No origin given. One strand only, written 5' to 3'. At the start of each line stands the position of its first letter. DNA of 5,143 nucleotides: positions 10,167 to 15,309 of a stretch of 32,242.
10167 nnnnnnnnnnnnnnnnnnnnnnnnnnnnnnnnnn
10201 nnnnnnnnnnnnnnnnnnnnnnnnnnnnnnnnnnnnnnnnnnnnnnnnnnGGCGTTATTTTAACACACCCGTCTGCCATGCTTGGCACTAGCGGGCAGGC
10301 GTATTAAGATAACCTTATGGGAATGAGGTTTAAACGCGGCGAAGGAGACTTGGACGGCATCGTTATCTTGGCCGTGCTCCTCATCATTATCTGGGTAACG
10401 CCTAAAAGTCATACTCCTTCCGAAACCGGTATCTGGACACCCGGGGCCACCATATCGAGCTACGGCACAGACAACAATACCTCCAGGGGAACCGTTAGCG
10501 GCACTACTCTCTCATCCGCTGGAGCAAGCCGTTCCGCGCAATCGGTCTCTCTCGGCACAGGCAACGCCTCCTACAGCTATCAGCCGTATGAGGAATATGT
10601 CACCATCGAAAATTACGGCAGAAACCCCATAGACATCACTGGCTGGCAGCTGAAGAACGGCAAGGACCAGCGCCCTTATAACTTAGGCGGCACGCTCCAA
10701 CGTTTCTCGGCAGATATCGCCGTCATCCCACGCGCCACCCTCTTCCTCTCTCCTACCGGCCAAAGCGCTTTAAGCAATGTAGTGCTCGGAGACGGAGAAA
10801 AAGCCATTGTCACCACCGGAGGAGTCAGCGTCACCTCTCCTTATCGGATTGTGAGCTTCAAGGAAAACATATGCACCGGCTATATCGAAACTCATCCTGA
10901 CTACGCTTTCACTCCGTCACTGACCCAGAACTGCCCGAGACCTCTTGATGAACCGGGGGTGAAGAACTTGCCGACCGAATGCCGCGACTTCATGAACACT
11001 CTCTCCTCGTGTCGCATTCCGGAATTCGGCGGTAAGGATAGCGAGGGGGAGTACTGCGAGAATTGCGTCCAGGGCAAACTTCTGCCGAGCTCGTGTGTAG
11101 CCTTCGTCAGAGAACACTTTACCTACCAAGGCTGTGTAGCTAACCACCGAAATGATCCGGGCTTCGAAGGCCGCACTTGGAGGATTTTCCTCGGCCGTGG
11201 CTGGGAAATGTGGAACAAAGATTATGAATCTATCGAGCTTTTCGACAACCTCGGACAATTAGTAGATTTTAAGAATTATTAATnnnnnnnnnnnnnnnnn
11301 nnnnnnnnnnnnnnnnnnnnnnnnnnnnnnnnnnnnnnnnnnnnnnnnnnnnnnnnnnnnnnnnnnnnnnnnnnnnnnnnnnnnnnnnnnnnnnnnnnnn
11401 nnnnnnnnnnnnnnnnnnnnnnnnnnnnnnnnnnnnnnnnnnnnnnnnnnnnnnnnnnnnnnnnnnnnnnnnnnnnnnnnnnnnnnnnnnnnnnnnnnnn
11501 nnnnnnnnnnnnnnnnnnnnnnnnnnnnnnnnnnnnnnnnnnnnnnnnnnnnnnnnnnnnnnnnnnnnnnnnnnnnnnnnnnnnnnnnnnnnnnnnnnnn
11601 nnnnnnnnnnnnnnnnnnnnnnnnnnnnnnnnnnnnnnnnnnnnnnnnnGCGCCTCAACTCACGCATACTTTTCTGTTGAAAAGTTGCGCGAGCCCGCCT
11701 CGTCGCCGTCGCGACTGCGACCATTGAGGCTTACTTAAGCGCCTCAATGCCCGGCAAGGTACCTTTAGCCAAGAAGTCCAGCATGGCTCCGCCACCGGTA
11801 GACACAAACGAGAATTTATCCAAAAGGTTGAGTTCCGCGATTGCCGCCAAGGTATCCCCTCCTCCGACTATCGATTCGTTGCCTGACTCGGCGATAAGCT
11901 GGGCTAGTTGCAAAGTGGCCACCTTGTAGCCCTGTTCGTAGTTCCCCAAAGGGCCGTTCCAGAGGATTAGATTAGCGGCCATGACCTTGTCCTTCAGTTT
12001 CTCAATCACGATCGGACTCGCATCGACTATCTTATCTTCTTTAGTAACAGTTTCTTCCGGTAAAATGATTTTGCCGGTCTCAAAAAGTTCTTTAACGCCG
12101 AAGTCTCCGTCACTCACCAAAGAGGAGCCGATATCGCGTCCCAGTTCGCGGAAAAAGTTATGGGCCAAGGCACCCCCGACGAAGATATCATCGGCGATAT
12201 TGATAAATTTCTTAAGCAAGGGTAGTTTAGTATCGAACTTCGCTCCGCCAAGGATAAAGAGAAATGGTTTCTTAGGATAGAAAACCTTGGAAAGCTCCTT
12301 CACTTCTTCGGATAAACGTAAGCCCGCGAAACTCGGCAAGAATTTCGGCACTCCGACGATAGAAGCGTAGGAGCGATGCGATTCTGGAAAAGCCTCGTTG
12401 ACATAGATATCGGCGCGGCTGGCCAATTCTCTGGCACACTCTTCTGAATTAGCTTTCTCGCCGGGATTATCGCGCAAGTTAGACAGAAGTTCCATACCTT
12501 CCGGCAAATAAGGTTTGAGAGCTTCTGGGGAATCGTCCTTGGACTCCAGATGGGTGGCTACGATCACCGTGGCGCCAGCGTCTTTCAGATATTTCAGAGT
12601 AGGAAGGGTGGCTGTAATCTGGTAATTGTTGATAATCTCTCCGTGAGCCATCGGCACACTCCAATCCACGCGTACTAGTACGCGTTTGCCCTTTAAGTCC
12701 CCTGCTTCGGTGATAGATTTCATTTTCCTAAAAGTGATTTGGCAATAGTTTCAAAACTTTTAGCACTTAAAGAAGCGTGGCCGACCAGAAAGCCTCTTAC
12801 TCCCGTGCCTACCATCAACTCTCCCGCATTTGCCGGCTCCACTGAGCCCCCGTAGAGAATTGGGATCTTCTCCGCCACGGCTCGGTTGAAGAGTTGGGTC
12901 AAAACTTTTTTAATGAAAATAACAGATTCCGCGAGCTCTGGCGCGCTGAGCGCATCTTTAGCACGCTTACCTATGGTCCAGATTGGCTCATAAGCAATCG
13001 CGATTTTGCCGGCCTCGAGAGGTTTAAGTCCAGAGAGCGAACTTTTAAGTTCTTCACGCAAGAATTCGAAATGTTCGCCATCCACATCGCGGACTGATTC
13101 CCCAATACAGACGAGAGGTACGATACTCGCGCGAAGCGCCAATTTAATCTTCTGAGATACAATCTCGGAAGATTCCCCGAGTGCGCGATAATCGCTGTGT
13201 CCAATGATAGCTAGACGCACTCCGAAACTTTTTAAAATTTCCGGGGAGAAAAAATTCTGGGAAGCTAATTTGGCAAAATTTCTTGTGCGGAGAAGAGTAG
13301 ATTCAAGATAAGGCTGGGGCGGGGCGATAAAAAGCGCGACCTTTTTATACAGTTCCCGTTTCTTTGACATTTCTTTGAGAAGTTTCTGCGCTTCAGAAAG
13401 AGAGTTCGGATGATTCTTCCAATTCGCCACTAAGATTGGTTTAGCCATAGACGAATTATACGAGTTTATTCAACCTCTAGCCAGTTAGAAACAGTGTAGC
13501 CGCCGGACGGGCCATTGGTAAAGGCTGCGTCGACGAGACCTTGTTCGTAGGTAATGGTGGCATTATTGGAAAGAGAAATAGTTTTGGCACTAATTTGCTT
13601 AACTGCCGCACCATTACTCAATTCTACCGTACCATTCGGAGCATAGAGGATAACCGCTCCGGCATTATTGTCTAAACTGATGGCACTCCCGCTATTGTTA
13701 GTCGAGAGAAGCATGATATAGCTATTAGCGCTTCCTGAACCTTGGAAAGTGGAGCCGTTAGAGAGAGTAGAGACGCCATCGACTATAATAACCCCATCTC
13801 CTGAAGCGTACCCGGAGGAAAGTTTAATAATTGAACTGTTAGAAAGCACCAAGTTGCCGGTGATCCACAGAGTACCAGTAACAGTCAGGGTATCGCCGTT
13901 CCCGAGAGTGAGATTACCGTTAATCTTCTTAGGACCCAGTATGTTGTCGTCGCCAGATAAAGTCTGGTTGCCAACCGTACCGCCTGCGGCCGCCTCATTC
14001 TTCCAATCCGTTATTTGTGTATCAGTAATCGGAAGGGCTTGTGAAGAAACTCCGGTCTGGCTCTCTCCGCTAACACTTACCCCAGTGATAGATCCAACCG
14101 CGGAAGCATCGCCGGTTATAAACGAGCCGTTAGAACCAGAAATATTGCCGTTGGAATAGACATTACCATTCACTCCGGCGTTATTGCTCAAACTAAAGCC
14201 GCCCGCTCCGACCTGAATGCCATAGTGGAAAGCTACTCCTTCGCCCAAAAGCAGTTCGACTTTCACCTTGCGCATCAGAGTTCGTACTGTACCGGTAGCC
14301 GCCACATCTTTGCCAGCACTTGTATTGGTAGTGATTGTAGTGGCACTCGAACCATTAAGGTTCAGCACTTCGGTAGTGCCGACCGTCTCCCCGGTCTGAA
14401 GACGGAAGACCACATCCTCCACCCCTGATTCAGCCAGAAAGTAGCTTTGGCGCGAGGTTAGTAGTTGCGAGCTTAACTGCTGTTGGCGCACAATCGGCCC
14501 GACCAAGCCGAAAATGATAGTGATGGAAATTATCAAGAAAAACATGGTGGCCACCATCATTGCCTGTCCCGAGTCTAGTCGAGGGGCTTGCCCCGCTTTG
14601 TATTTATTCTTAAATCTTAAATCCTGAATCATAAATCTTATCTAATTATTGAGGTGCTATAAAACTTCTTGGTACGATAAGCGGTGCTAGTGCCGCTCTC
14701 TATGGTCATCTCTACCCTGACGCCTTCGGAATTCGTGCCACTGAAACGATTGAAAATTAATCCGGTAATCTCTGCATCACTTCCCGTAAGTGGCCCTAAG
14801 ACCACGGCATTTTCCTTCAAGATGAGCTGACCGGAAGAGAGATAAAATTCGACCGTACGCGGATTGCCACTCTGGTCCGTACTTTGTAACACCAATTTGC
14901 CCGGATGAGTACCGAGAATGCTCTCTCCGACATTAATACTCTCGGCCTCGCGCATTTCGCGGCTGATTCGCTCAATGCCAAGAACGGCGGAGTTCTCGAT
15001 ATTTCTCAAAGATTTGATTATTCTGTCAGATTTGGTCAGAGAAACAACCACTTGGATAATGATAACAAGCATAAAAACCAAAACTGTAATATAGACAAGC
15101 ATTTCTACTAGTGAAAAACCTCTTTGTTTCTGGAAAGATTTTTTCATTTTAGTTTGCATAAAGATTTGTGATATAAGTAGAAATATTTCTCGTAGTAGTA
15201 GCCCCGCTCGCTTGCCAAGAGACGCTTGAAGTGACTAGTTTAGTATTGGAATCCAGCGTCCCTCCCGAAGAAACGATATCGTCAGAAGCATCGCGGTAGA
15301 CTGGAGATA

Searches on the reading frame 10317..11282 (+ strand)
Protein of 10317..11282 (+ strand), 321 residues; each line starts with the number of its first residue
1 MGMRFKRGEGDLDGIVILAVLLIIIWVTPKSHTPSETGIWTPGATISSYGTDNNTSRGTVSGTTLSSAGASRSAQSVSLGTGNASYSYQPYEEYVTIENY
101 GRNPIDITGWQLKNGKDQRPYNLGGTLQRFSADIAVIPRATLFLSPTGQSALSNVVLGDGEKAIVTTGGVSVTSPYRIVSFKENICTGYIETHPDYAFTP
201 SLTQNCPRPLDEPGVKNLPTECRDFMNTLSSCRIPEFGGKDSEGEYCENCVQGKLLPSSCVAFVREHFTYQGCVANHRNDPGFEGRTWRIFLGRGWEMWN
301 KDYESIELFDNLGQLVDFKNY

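Call 74: search_protein_families(library=pfam, proteins=[window:10317-11282:+], max_evalue=1)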
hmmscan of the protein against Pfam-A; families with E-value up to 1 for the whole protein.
window:10317-11282:+ (321 aa): 2 families
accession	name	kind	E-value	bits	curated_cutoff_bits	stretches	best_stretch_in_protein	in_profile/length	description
PF00932.25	LTD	-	3.5e-07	31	34.3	1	85-169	22-71/109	Lamin Tail Domain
PF14319.11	Zn_Tnp_IS91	-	0.023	15.1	26.3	1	216-260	13-54/90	Transposase zinc-binding domain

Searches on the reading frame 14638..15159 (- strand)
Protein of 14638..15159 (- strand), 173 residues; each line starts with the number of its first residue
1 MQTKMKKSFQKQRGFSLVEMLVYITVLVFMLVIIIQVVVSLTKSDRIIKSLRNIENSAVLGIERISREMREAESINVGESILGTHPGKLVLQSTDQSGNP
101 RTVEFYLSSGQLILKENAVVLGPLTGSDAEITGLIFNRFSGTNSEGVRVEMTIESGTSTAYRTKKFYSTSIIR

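Call 74: search_protein_families(library=pfam, proteins=[window:14638-15159:-], max_evalue=1)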
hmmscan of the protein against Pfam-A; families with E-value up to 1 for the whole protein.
window:14638-15159:- (173 aa): 2 families
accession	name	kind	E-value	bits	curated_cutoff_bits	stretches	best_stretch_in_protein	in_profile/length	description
PF07963.17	N_methyl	-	3.1e-06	27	21.2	1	11-34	3-26/27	Prokaryotic N-terminal methylation motif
PF04906.18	Tweety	-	0.018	14.2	31.8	1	14-111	198-293/431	Tweety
